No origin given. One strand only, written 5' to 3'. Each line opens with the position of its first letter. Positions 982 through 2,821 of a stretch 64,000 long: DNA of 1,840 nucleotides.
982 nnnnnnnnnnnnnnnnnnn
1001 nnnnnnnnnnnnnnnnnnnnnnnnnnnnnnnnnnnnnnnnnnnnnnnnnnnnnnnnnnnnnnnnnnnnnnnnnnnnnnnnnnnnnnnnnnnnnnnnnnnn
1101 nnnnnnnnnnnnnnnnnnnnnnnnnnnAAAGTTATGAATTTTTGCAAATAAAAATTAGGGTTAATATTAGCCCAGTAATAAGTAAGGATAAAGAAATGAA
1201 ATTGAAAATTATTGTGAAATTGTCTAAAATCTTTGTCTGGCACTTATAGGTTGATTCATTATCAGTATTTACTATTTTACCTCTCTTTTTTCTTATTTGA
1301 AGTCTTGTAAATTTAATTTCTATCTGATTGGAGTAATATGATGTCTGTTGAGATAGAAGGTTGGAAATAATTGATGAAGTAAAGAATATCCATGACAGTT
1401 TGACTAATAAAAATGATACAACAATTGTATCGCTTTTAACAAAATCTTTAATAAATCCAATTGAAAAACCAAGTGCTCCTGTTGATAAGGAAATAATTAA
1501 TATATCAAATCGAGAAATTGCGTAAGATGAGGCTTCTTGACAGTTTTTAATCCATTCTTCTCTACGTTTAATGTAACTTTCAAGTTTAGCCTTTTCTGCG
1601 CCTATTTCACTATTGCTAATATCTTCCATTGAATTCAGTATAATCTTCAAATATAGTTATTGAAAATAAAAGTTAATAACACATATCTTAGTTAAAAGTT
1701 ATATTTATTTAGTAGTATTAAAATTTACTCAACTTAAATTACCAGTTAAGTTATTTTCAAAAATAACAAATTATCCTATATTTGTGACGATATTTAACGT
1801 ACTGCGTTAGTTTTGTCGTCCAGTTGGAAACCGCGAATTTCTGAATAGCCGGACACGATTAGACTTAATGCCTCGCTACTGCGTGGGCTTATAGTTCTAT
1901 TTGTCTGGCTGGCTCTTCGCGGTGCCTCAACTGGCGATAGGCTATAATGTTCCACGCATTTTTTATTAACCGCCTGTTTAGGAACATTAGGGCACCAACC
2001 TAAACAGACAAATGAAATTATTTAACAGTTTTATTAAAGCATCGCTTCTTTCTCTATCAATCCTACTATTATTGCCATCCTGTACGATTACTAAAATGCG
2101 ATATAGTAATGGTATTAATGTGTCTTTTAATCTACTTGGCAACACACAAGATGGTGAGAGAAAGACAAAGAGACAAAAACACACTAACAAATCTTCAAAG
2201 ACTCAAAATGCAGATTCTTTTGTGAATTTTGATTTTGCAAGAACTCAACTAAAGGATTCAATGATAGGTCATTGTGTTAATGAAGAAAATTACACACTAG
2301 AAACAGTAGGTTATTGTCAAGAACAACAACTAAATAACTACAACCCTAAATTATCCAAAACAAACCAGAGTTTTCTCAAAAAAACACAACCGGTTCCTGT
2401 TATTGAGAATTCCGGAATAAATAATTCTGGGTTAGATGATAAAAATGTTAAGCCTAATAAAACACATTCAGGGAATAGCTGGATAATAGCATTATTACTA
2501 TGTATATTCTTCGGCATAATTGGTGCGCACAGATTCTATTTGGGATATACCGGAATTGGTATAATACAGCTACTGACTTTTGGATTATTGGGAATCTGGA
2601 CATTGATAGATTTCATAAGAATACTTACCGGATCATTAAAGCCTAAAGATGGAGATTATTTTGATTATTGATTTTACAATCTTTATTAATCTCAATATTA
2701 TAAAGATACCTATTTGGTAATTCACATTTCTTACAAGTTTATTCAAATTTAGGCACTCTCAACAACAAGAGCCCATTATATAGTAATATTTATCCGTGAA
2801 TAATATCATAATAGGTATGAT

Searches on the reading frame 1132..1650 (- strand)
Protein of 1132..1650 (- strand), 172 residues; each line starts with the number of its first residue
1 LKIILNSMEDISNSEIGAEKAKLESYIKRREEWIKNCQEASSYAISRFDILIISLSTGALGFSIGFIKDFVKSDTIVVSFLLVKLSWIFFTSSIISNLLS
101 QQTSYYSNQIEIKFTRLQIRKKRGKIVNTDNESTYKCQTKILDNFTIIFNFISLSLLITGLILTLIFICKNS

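Call 14: search_protein_families(library=pfam, proteins=[window:1132-1650:-], max_evalue=0.01)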
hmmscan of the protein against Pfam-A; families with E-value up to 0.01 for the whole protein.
window:1132-1650:- (172 aa): 0 families

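Call 23: search_protein_families(library=padloc, proteins=[window:1132-1650:-], max_evalue=0.01)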
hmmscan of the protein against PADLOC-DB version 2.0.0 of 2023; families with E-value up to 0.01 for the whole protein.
window:1132-1650:- (172 aa): 0 families

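Call 24: search_protein_families(library=ncbifam, proteins=[window:1132-1650:-], max_evalue=0.01)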
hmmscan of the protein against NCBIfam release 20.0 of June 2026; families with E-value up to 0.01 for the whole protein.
window:1132-1650:- (172 aa): 0 families

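Call 44: find_homologous_proteins(query=window:1132-1629:-, max_evalue=0.001)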
Query window:1132-1629:- (165 aa): 14 proteins with E <= 0.001 among 122 candidates.
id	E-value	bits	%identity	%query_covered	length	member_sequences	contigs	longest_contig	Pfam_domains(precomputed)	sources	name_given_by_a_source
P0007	1.2e-96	338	100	100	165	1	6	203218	-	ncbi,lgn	-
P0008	9.8e-44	167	58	92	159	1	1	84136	-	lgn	-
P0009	4.5e-40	155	56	76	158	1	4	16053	-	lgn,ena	-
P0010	2.9e-33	133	49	88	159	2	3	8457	-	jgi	-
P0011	1.2e-26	111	43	82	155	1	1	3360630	-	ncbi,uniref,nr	ncbi:hypothetical protein HER15_02830 [Tenacibaculum mesophilum]|uniref:Uncharacterized protein n=1 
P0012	7.1e-24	102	44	75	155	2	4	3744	-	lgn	-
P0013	1.1e-22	98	42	93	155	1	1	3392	-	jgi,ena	-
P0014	1.3e-22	98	44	88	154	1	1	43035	-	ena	-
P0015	3.0e-22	97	42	81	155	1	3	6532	-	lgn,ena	-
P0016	4.4e-22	97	40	93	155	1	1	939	-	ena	-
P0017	4.2e-20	90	43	88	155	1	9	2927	-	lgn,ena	-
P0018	6.2e-20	90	42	88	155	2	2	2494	-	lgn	-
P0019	9.2e-20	89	39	93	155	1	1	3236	-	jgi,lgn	jgi:hypothetical protein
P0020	3.4e-9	55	36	79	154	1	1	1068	-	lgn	-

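Call 45: find_encoding_contigs(protein=P0008, flank=6000, max_places=3)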
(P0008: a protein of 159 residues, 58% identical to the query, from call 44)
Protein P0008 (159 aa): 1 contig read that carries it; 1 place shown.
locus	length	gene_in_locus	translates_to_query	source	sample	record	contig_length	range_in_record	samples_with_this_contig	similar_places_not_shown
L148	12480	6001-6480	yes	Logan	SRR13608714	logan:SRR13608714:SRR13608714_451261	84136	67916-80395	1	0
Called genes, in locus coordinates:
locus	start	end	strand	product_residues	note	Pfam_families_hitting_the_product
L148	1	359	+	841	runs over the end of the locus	PF18962:Por_Secre_tail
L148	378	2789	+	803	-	-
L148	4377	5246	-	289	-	PF00075:RNase_H (weak), PF13456:RVT_3 (faint)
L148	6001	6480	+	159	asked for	-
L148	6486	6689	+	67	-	-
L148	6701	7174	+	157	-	-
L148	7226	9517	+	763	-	PF14280:DUF4365, PF00350:Dynamin_N, PF01926:MMR_HSR1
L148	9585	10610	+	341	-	PF04326:SLFN_AlbA_2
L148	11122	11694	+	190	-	-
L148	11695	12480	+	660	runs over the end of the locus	-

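Call 46: find_encoding_contigs(protein=P0009, flank=6000, max_places=3)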
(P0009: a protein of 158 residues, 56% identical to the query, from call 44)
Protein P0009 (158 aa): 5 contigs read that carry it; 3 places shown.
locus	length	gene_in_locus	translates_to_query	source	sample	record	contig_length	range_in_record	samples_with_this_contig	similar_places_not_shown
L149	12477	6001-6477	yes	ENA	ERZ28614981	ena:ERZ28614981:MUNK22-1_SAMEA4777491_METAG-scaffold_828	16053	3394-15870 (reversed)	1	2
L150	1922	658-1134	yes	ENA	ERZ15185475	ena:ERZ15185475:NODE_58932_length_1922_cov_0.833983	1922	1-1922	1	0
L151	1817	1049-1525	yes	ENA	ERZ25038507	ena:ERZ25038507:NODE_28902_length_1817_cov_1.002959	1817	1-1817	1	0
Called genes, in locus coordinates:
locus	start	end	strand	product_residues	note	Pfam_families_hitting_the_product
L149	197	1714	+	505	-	-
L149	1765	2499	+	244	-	-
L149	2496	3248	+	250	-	-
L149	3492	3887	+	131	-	PF13443:HTH_26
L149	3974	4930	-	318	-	-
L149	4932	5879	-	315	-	-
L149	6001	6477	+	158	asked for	-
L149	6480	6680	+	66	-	-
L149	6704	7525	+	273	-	-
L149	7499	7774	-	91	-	-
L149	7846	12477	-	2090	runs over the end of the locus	PF17517:IgGFc_binding, PF18911:PKD_4, PF00801:PKD (weak), PF18911:PKD_4, PF00801:PKD (weak), PF18911:PKD_4 (weak), PF13585:CHU_C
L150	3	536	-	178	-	?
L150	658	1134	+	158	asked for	-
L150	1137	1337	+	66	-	-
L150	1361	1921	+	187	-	?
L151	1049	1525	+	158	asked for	-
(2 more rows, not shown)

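Call 47: find_encoding_contigs(protein=P0010, flank=6000, max_places=3)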
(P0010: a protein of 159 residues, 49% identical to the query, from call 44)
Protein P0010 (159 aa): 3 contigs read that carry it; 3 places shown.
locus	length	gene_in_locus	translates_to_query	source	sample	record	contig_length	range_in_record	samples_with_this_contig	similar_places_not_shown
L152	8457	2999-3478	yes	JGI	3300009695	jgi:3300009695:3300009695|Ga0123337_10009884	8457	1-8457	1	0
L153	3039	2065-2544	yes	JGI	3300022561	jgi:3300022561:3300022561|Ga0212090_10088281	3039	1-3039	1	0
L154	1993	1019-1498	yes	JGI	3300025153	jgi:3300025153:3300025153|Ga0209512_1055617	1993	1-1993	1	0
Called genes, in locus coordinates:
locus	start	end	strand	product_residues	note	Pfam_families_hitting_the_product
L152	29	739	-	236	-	PF03309:Pan_kinase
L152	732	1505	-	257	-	PF03099:BPL_LplA_LipB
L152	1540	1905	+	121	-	PF02410:RsfS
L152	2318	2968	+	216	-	-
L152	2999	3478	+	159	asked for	-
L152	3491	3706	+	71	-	-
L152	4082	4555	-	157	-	-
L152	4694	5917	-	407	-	-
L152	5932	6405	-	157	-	-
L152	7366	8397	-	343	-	PF13481:AAA_25, PF03796:DnaB_C (faint)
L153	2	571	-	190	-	?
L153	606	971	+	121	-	PF02410:RsfS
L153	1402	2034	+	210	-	-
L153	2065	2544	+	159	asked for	-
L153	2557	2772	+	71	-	-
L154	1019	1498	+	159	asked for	-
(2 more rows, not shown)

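Call 48: find_encoding_contigs(protein=P0011, flank=6000, max_places=2)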
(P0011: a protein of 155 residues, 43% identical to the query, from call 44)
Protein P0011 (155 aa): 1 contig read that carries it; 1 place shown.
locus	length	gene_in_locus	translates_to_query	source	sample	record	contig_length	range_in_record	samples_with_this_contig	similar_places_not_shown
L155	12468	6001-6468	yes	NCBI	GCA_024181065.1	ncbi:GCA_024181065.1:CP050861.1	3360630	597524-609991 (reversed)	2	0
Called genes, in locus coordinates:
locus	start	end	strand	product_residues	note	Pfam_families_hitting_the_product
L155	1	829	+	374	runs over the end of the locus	PF00756:Esterase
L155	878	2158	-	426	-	PF14821:Thr_synth_N, PF00291:PALP, PF24857:THR4_C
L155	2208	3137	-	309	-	PF00288:GHMP_kinases_N, PF08544:GHMP_kinases_C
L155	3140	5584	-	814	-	PF00696:AA_kinase, PF01842:ACT (faint), PF22468:ACT_9, PF13840:ACT_7 (weak), PF22468:ACT_9, PF03447:NAD_binding_3, PF00742:Homoserine_dh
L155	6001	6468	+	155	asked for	-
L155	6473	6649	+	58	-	-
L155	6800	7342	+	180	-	-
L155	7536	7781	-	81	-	-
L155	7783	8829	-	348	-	-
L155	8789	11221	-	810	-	PF05488:PAAR_motif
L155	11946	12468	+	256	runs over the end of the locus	-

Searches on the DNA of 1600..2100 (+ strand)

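Call 9: search_rna_families(source=window, start=1600, end=2100, threshold=evalue, max_evalue=10, show_alignments=2)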
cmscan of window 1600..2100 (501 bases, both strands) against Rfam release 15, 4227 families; matches with E-value up to 10: 2.
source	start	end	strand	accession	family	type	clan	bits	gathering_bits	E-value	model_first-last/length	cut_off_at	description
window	1605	1696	-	RF01205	snR62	Gene; snRNA; snoRNA; CD-box;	CL00055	24.2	55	3.5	1-100/100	no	Small nucleolar RNA snR62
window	1776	1894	+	RF00512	Leu_leader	Cis-reg; leader;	-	12.5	50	9.4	1-148/148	no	Leucine operon leader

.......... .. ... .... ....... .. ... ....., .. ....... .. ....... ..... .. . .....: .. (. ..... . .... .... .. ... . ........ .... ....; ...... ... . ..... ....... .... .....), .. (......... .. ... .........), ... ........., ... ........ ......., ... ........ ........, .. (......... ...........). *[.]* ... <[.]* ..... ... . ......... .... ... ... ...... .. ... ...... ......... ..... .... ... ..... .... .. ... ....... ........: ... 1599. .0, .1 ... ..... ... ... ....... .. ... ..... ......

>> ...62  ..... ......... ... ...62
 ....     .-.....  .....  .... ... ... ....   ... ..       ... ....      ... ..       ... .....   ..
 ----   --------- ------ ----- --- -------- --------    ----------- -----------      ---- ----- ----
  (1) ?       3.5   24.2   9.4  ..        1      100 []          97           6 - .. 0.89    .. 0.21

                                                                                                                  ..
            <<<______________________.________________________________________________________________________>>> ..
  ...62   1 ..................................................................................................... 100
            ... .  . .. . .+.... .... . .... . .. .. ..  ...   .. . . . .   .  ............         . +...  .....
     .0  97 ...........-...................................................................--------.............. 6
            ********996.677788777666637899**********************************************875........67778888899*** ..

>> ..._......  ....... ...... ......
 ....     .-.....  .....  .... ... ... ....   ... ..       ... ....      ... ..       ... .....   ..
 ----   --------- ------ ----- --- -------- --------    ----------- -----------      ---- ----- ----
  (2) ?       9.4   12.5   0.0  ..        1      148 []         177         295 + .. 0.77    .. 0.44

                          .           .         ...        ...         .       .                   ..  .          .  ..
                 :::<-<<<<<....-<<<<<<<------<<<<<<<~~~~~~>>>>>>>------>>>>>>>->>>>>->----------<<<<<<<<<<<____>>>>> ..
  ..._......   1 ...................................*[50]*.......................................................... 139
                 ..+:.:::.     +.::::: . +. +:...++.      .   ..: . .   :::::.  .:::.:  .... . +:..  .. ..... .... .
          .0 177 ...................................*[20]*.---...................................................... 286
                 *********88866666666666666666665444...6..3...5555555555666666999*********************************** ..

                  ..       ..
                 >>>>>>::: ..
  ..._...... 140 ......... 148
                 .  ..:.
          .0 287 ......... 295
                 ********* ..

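Call 73: search_rna_families(source=window, start=1780, end=1975, threshold=evalue, max_evalue=10, show_alignments=3)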
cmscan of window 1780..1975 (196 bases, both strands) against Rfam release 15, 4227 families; matches with E-value up to 10: 3.
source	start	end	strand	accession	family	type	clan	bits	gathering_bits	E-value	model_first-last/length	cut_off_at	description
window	1956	1975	+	RF01748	nuoG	Cis-reg;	-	13.1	33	1.7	1-19/43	3'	nuoG RNA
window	1856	1915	-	RF04326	PV_xrRNA_class3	Cis-reg;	-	11.1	31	9.9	1-52/52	no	Exoribonuclease-resistant RNA (xrRNA) plant-infecting virus (class 3)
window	1860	1922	-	RF02202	UCA1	Gene; lncRNA;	-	8.9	80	6.2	1-75/75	no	Urothelial cancer associated 1 conserved region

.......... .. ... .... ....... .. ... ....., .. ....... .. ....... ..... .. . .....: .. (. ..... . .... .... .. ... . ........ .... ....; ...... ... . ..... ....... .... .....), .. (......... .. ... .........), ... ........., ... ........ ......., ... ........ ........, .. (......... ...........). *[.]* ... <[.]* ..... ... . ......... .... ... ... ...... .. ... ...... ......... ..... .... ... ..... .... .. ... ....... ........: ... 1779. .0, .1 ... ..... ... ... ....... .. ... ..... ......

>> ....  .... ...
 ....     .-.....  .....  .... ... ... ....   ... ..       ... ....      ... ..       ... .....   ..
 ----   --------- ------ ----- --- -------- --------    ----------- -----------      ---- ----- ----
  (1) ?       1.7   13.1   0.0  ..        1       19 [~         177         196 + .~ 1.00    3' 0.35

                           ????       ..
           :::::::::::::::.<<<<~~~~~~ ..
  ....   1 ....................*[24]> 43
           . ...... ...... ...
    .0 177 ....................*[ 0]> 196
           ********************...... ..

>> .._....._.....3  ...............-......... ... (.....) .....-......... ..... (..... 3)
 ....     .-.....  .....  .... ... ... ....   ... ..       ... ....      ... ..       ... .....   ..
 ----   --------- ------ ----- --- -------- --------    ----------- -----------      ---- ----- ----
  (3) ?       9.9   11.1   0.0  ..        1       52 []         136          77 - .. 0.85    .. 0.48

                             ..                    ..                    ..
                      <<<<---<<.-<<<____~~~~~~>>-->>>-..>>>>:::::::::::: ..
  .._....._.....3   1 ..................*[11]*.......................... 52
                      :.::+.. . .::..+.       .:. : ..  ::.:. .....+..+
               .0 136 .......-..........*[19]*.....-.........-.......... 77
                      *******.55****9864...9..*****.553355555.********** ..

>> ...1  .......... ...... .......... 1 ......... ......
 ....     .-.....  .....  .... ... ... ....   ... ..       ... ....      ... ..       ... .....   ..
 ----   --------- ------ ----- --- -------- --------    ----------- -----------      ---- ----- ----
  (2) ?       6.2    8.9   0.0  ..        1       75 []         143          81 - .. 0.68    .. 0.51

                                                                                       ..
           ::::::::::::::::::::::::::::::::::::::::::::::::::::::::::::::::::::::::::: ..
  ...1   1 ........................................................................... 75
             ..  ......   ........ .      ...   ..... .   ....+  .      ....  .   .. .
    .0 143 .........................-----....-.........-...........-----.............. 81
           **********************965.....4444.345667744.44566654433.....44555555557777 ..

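Call 87: search_dna_similar(query=window:1786-1968:+, collection=phages, mode=distant, max_evalue=0.01)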
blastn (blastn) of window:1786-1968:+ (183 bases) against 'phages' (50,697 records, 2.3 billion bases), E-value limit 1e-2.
No match.

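Call 88: search_dna_similar(query=window:1786-1968:+, collection=plasmids, mode=distant, max_evalue=0.01)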
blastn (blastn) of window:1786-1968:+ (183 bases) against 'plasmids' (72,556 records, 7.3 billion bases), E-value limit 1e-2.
No match.

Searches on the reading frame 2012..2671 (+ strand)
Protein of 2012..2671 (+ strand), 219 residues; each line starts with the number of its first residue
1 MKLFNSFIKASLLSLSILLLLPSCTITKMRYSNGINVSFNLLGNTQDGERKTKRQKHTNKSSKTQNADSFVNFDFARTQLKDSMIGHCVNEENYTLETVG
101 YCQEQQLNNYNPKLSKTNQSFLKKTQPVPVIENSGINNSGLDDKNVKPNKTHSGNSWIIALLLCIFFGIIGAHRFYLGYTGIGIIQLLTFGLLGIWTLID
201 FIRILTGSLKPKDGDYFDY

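Call 14: search_protein_families(library=pfam, proteins=[window:2012-2671:+], max_evalue=0.01)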
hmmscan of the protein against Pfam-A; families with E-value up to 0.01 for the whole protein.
window:2012-2671:+ (219 aa): 1 family
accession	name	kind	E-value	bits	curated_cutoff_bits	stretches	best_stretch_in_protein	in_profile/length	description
PF05154.21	TM2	-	8.1e-20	71.2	27.9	1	154-202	2-51/51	TM2 domain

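Call 20: find_encoding_contigs(protein=window:2012-2671:+, flank=10000, max_places=10)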
Protein window:2012-2671:+ (219 aa): no gene with exactly this product is on record in the collection.

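Call 63: find_homologous_proteins(query=window:2012-2671:+, max_evalue=1e-10)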
Query window:2012-2671:+ (219 aa): 277 proteins with E <= 1e-10 among 783 candidates; the best 120 are listed.
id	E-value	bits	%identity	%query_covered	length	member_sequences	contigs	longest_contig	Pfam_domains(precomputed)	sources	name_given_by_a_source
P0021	3.4e-125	434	100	87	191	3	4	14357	PF05154.22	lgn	-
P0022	1.4e-107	376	90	87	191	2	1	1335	PF05154.22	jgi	-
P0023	2.5e-33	133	43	87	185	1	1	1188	PF05154.22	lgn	-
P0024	3.1e-33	133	43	87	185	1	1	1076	PF05154.22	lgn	-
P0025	5.4e-33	132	61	28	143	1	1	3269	PF05154.22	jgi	-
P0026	1.4e-31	128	40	91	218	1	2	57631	PF05154.22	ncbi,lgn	-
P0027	9.8e-30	122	59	28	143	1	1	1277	PF05154.22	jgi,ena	-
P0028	5.7e-29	119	34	99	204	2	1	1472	PF05154.22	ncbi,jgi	jgi:hypothetical protein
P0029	3.7e-28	117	38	95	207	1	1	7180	PF05154.22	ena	-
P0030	9.2e-28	115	36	95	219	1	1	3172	PF05154.22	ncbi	-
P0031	3.0e-27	114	60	25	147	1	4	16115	PF05154.22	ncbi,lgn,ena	-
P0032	1.5e-26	111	35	94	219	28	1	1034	PF05154.22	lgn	-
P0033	3.0e-26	110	36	94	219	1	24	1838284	PF05154.22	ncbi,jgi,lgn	ncbi:MAG: TM2 domain-containing protein [Bacteroidales bacterium]|jgi:hypothetical protein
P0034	6.0e-26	109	36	94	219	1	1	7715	PF05154.22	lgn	-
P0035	8.5e-26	109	35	95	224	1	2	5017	PF05154.22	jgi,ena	jgi:PBP1b-binding outer membrane lipoprotein LpoB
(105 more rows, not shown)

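Call 64: find_encoding_contigs(protein=P0022, flank=5000, max_places=3)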
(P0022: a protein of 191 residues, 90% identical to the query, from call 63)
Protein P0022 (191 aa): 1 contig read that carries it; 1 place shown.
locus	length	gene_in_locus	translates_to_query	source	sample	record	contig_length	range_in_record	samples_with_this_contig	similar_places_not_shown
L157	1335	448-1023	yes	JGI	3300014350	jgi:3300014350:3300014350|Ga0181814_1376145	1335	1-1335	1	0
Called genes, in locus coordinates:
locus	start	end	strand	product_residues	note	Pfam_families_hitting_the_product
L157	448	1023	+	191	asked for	PF05154:TM2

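Call 68: find_encoding_contigs(protein=P0026, flank=5000, max_places=2)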
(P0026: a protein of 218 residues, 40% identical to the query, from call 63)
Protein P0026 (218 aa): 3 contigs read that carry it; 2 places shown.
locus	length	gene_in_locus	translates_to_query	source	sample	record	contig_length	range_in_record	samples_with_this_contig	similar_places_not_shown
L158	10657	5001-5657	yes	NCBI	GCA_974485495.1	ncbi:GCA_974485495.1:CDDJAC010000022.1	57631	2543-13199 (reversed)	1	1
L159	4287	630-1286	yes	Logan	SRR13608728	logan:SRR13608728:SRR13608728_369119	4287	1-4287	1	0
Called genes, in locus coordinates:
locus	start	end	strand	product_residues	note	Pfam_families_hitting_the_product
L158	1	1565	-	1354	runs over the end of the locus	PF00668:Condensation, PF00501:AMP-binding, PF00550:PP-binding, PF00975:Thioesterase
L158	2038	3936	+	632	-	PF16177:ACAS_N, PF00501:AMP-binding, PF13193:AMP-binding_C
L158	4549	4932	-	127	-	PF13560:HTH_31 (faint), PF01381:HTH_3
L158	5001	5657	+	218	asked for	PF05154:TM2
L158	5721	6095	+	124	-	-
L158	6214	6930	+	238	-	-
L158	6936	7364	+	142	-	-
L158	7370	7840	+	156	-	-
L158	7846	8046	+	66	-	-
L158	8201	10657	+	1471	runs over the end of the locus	PF07953:Toxin_R_bind_N (faint), PF13385:Laminin_G_3, PF00354:Pentaxin (faint), PF13385:Laminin_G_3, PF13573:SprB, PF13585:CHU_C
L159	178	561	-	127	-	PF13560:HTH_31 (weak), PF01381:HTH_3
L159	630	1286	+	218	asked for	PF05154:TM2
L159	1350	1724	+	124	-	-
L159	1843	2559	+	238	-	-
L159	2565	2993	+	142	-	-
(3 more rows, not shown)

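Call 69: find_encoding_contigs(protein=P0023, flank=5000, max_places=2)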
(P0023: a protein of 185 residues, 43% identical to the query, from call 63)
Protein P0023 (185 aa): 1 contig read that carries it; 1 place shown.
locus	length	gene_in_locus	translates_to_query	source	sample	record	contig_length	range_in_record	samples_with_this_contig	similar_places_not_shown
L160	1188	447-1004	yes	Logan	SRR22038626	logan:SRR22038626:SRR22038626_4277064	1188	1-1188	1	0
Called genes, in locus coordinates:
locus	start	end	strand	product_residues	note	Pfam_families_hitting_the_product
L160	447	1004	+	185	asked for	PF05154:TM2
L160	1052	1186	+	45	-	?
